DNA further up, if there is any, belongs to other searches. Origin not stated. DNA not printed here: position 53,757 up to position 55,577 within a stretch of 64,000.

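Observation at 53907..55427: Secreted cutinase-family esterase embedded in the coupled T4SS-like operon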

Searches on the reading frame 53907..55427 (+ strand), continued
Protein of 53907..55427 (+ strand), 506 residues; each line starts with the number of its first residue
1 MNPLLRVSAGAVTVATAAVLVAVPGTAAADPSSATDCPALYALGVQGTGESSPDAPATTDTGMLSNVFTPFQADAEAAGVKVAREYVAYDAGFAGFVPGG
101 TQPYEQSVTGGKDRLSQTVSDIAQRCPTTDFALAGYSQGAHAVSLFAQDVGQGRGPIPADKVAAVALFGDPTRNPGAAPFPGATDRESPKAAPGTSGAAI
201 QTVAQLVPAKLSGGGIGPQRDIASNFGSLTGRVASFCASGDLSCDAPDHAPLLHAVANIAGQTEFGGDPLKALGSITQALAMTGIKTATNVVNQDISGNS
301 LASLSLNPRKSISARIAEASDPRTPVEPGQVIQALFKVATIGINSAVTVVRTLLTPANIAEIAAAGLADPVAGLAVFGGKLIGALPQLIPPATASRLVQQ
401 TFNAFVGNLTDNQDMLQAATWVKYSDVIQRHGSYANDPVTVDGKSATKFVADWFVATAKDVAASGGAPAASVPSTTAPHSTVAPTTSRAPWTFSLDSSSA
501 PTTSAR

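Call 59: find_encoding_contigs(protein=P0001, flank=10000, max_places=3)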
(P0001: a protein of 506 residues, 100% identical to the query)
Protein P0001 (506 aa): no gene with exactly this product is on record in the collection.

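Call 65: search_dna_similar(query=window:53907-55424:+, collection=phages, mode=protein, max_rows=12, max_evalue=0.001)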
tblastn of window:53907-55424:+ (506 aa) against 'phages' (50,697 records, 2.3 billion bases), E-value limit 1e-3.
Records with a match: 1; places in all: 1; records where one place covers at least 80% of the query: 0.
Best place of each record, by identity: <60% 1.
By first word of the organism name: Rhodococcus 1.
By host as written in the record: Rhodococcus opacus 1.
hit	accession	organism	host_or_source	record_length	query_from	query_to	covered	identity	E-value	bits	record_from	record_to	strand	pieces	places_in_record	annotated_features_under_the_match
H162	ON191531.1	Rhodococcus phage Mbo2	Rhodococcus opacus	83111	43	193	30%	34.8%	5e-6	56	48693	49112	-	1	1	hydrolase fold protein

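Call 78: search_protein_families(library=pfam, proteins=[L001:16771-17931:+, L001:15554-16705:+], max_evalue=0.01)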
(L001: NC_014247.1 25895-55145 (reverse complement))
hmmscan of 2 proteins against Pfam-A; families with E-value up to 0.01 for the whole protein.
L001:16771-17931:+ (386 aa): 0 families

L001:15554-16705:+ (383 aa): 0 families

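Call 81: predict_structure(alignment_id=A6)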
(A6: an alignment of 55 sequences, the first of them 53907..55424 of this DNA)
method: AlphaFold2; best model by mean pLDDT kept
length: 506 residues; sequences in the alignment: 55
mean_pLDDT: 75.2   pTM: 0.73
mean pLDDT of the five models: 75.2, 74.1, 69.9, 69.2, 68.5
residues with pLDDT >= 90: 206; 70-90: 116; 50-70: 77; < 50: 107
segments of 3 or more residues with pLDDT < 50: 1-23, 25-33, 341-347, 391-395, 412-421, 467-506
pLDDT, mean of each block of 10 residues (from residue 1): 38 40 43 72 95 93 96 98 97 77 91 98 96 98 98 98 98 92 91 96 90 89 93 95 83 78 70 67 77 79 76 83 76 54 45 65 57 62 56 47 51 44 67 94 97 98 68 38 33 35 44
secondary structure, 60 per line:
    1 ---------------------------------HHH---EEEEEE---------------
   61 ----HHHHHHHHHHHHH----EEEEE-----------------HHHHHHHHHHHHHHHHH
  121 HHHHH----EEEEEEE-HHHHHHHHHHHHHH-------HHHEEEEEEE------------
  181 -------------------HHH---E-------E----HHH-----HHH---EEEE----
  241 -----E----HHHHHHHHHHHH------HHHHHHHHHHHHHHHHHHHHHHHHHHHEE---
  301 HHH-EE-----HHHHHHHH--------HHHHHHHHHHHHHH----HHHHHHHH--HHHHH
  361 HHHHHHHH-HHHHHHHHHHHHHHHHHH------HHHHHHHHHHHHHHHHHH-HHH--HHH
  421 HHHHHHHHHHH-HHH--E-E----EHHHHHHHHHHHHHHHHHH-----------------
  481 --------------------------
elements in order: E40-45 H65-77 E82-86 H104-125 E130-136 H138-151 E162-168 E233-236 H251-262 H269-295 H312-319 H328-341 H346-353 H356-368 H370-387 H394-411 H418-431 H446-463

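Call 97: find_encoding_contigs(protein=P0002, flank=10000, max_places=2)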
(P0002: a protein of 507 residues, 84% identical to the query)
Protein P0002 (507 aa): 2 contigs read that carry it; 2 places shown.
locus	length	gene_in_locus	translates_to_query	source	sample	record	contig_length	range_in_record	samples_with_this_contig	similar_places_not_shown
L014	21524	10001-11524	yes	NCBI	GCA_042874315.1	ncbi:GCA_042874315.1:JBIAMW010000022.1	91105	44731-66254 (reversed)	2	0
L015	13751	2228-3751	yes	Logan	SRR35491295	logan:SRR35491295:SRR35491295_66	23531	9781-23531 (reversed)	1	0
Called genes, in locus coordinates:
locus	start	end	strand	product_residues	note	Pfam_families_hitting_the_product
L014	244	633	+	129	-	-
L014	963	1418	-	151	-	-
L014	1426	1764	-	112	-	-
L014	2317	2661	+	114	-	-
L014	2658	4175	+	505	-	-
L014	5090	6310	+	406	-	PF01548:DEDD_Tnp_IS110, PF02371:Transposase_20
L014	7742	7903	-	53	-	-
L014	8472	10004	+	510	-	-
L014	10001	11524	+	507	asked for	PF01083:Cutinase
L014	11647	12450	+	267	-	PF26527:DUF8176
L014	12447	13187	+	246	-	-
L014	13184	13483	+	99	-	-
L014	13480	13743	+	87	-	-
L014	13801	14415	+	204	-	PF26526:DUF8175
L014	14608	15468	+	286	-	PF26526:DUF8175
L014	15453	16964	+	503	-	-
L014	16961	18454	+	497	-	-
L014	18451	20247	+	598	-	-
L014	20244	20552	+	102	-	-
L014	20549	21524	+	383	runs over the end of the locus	PF00877:NLPC_P60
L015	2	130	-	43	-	?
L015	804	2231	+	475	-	-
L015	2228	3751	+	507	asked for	PF01083:Cutinase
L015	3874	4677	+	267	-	PF26527:DUF8176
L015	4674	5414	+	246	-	-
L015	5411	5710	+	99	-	-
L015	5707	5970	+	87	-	-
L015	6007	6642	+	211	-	PF26526:DUF8175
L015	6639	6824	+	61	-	-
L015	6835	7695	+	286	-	PF26526:DUF8175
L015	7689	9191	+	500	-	PF19590:TrbL_3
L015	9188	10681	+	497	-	-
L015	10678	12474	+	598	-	-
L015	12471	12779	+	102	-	-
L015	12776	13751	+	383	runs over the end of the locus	PF00877:NLPC_P60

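Call 99: search_protein_families(library=pfam, proteins=[L015:7689-9188:+, L015:3874-4674:+, L015:6007-6639:+, L015:6835-7692:+, L014:20549-21523:+], max_evalue=0.1)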
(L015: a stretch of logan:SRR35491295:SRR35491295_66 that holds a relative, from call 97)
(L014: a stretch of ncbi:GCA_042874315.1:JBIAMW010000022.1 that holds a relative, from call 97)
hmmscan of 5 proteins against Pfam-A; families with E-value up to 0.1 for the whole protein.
L015:7689-9188:+ (500 aa): 0 families

L015:3874-4674:+ (267 aa): 0 families

L015:6007-6639:+ (211 aa): 0 families

L015:6835-7692:+ (286 aa): 1 family
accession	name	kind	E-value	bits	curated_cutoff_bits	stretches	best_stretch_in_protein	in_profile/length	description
PF20269.3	CATRA-N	-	0.032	14.5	27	1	154-189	156-191/203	CASPASE and TPR Repeat-Associated N-terminal domain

L014:20549-21523:+ (325 aa): 1 family
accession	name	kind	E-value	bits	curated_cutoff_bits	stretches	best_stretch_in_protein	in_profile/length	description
PF00877.26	NLPC_P60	-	3.4e-19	69.2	23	1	236-325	1-79/105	NlpC/P60 family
